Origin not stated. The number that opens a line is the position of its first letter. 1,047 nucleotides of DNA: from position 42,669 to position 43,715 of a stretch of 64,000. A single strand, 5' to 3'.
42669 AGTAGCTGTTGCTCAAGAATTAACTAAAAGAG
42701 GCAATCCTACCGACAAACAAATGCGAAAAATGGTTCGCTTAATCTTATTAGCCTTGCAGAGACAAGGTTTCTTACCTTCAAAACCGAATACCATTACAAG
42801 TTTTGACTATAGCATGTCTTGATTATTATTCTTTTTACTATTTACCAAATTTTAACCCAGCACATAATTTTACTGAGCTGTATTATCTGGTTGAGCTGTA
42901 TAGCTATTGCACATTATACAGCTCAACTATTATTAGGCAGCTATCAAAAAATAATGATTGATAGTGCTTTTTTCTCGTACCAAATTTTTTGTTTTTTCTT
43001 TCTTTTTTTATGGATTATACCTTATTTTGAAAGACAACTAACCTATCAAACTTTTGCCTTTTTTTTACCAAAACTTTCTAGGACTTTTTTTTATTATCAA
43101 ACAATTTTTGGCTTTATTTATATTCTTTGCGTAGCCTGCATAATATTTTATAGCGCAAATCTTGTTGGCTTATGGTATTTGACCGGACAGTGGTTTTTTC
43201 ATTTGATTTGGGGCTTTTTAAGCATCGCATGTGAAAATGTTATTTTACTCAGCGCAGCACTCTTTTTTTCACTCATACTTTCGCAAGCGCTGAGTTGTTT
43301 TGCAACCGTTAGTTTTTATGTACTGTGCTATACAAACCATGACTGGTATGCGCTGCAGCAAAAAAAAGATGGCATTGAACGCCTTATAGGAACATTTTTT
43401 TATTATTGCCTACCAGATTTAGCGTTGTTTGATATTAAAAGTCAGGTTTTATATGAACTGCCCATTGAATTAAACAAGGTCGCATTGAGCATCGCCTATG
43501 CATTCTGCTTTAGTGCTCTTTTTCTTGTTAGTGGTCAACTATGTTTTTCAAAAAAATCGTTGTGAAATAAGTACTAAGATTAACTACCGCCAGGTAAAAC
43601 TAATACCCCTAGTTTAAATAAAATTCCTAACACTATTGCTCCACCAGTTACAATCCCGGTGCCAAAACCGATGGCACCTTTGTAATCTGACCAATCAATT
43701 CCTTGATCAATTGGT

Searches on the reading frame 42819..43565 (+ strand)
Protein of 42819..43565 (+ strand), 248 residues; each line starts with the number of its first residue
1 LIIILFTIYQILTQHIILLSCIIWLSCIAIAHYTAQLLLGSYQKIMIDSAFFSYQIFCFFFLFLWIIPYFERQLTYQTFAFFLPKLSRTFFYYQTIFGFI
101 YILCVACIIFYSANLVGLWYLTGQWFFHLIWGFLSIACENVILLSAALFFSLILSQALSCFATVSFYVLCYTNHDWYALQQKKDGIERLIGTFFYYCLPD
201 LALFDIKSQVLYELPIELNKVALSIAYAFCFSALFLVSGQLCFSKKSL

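Call 57: search_protein_families(library=pfam, proteins=[window:42819-43565:+], max_evalue=0.1)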
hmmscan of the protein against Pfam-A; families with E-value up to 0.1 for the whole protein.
window:42819-43565:+ (248 aa): 0 families

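Call 58: search_solved_structures(query=window:42819-43565:+, max_evalue=10)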
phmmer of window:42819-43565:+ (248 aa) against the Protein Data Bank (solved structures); distinct sequences matched with E-value up to 10: 4.
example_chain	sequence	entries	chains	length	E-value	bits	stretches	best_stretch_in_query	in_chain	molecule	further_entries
2guu_A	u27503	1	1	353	0.18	15.1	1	48-182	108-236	ODcase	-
2ffc_A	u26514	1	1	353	0.18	15.1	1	48-182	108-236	orotidine 5-monophosphate decarboxylase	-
2e7g_A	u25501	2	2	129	0.33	14.3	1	188-231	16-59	Putative ribosome-binding factor A | Putative ribosome-binding factor A, mitochondrial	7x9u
7pnx_a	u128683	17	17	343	1.3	12.3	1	188-231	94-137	Putative ribosome-binding factor A, mitochondrial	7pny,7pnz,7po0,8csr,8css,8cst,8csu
